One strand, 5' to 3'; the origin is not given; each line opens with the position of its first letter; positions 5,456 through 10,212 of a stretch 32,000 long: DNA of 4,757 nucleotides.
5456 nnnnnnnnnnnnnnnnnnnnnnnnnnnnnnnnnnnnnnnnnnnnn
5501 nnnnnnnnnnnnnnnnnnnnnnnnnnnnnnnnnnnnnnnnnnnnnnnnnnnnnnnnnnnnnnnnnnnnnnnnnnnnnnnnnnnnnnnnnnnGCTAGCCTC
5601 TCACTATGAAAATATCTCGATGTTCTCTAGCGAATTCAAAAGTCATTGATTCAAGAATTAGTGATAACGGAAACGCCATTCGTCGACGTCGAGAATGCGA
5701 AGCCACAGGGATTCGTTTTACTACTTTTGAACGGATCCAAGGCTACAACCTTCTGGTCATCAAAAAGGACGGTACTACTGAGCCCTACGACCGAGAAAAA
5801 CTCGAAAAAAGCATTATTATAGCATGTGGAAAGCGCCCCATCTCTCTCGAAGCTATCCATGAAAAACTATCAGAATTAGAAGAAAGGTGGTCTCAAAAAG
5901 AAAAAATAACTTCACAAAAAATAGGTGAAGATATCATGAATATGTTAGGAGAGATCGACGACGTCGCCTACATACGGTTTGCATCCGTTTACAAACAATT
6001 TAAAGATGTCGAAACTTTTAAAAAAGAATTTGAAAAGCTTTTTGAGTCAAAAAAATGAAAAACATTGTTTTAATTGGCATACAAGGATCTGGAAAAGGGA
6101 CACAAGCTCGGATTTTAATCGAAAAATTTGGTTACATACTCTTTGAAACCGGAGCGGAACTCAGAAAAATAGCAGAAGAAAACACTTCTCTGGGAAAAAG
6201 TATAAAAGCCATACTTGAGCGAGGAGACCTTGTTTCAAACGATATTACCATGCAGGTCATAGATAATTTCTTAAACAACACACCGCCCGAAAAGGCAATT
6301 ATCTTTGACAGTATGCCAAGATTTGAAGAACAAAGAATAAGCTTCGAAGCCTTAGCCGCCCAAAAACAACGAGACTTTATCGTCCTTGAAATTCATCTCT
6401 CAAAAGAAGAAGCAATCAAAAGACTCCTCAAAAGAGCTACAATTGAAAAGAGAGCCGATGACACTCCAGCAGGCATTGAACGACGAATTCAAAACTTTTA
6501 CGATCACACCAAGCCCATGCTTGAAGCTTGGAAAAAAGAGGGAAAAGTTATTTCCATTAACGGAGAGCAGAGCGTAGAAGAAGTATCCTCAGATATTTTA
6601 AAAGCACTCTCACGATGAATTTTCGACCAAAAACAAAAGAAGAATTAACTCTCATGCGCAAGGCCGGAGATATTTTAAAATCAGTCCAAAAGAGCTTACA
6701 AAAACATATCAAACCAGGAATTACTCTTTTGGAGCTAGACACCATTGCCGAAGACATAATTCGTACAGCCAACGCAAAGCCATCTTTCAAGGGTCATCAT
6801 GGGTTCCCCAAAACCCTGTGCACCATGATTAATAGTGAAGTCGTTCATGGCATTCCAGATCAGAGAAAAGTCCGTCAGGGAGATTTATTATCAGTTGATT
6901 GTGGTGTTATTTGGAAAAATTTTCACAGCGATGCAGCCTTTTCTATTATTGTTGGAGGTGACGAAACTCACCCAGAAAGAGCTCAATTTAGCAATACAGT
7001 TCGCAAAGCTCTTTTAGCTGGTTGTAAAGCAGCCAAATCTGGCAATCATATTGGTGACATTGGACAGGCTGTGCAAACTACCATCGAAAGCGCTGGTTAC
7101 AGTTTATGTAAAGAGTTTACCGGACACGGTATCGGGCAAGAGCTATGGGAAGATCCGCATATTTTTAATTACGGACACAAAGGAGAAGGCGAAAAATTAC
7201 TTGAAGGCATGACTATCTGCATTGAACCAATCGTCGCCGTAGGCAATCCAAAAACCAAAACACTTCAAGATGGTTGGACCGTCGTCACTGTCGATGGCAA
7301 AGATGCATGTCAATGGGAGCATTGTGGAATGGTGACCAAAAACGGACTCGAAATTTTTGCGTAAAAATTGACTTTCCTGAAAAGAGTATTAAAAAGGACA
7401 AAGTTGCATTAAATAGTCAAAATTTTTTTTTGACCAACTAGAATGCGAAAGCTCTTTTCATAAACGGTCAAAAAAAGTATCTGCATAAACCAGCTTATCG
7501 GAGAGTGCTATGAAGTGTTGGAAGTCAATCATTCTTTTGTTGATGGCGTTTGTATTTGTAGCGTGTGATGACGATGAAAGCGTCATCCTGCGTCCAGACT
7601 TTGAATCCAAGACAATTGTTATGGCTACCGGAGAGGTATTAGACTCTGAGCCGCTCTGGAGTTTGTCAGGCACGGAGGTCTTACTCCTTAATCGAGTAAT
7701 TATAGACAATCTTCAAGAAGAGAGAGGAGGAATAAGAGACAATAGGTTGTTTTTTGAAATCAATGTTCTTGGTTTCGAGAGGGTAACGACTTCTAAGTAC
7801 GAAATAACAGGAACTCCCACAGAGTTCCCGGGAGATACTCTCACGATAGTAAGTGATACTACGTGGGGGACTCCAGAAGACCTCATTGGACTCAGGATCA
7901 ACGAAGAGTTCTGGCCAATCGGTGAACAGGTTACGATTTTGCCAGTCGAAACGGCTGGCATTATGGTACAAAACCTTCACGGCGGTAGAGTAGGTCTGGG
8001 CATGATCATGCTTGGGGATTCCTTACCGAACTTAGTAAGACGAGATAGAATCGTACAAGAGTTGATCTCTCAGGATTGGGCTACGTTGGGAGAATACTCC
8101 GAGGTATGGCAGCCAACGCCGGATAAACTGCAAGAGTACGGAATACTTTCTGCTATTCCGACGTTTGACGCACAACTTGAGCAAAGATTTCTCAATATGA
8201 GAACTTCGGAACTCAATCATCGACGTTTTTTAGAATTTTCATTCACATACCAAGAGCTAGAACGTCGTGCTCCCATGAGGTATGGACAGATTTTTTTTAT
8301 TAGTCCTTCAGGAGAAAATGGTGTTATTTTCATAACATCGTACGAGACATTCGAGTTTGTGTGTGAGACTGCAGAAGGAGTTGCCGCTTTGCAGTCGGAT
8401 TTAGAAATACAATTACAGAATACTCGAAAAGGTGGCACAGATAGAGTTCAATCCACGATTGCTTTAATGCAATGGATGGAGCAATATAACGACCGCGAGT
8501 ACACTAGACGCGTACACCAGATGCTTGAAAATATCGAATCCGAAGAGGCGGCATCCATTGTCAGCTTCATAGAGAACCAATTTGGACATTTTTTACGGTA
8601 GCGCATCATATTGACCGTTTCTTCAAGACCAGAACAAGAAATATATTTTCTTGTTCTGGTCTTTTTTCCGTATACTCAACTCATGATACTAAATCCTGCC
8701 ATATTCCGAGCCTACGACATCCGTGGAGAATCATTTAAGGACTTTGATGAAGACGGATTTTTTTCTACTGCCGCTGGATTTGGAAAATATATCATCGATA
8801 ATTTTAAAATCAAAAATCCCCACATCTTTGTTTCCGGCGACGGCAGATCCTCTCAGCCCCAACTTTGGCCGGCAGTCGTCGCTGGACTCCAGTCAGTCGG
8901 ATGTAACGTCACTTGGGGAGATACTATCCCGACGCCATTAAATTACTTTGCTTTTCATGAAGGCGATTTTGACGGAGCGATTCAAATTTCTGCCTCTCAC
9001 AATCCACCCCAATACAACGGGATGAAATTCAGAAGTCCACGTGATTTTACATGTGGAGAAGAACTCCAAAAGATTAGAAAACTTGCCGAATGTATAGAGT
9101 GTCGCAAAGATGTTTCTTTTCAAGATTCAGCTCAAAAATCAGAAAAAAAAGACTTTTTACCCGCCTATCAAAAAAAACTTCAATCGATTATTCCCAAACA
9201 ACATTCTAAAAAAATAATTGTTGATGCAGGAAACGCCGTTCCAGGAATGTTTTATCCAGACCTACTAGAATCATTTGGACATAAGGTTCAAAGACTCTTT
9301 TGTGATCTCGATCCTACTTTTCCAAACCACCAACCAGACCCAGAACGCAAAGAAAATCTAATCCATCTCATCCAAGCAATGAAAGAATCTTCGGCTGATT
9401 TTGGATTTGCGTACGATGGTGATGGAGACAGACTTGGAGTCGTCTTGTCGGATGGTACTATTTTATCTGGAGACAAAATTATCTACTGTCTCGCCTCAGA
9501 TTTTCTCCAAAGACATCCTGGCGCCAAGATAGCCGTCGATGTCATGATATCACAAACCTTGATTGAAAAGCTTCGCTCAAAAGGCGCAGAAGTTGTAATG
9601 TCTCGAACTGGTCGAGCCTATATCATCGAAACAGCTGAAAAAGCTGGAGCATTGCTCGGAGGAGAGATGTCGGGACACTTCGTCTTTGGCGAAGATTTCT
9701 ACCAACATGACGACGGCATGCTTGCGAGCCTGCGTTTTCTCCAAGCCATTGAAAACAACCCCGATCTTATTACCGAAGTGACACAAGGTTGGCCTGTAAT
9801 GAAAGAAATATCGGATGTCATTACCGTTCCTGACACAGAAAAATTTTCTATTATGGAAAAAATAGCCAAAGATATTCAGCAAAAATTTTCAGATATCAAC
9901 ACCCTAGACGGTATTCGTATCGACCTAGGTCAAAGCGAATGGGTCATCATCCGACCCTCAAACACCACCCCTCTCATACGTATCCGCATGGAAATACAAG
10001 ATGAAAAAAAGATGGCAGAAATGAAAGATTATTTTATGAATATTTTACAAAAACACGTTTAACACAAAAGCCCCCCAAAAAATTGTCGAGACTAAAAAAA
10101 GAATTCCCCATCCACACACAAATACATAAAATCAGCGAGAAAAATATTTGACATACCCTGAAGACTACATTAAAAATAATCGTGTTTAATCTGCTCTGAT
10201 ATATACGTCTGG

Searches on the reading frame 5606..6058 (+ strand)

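Call 40: search_protein_families(library=pfam, proteins=[window:5606-6058:+])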
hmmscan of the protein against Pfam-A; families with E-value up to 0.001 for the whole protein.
window:5606-6058:+ (150 aa): 2 families
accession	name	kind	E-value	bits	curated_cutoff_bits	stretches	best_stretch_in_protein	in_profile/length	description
PF03477.21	ATP-cone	-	3.5e-17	63.2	25.8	1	50-134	2-87/88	ATP cone domain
PF22811.2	Zn_ribbon_NrdR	-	5.9e-15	55.4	27.2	1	1-42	1-42/42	Transcriptional repressor NrdR-like, N-terminal domain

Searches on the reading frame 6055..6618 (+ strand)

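Call 40: search_protein_families(library=pfam, proteins=[window:6055-6618:+])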
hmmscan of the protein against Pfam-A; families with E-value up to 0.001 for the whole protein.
window:6055-6618:+ (187 aa): 5 families
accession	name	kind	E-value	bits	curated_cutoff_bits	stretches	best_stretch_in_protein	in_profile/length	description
PF00406.28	ADK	-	8.5e-30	104.3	26.8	1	6-163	1-150/151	Adenylate kinase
PF13207.12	AAA_17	-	5.4e-19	69.3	27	1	8-141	2-135/136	AAA domain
PF13238.12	AAA_18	-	5.8e-09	36.9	29.4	1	4-135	1-119/128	AAA domain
PF13671.12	AAA_33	-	1.3e-07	32.4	27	1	4-138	2-129/143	AAA domain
PF02223.23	Thymidylate_kin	-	6.9e-06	26.3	27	0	8-59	3-51/185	Thymidylate kinase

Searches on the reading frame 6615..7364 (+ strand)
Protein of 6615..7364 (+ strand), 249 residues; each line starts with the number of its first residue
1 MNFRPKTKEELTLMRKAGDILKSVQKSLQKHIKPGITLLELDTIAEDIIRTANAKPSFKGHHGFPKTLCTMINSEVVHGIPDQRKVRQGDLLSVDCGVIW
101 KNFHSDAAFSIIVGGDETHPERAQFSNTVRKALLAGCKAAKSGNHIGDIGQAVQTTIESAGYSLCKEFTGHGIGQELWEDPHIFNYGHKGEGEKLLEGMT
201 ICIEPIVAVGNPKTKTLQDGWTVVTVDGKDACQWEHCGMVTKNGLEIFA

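Call 40: search_protein_families(library=pfam, proteins=[window:6615-7364:+])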
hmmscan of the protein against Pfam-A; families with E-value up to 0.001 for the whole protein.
window:6615-7364:+ (249 aa): 1 family
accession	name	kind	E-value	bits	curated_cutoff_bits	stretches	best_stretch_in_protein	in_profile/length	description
PF00557.29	Peptidase_M24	-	1.4e-44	152.8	23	1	13-242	2-208/208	Metallopeptidase family M24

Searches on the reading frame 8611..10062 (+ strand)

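Call 40: search_protein_families(library=pfam, proteins=[window:8611-10062:+])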
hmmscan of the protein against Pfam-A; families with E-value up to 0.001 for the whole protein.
window:8611-10062:+ (483 aa): 4 families
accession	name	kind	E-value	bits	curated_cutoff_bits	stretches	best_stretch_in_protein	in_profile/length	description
PF02878.22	PGM_PMM_I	-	9.3e-26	90.6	22.5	1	31-159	3-131/138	Phosphoglucomutase/phosphomannomutase, alpha/beta/alpha domain I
PF02879.22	PGM_PMM_II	-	1.3e-23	83.9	29.3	1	186-281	3-102/103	Phosphoglucomutase/phosphomannomutase, alpha/beta/alpha domain II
PF02880.22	PGM_PMM_III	-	2.1e-21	76.6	20.7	1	287-384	2-101/115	Phosphoglucomutase/phosphomannomutase, alpha/beta/alpha domain III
PF00408.26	PGM_PMM_IV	-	1.4e-09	38.3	23.1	1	406-476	6-66/68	Phosphoglucomutase/phosphomannomutase, C-terminal domain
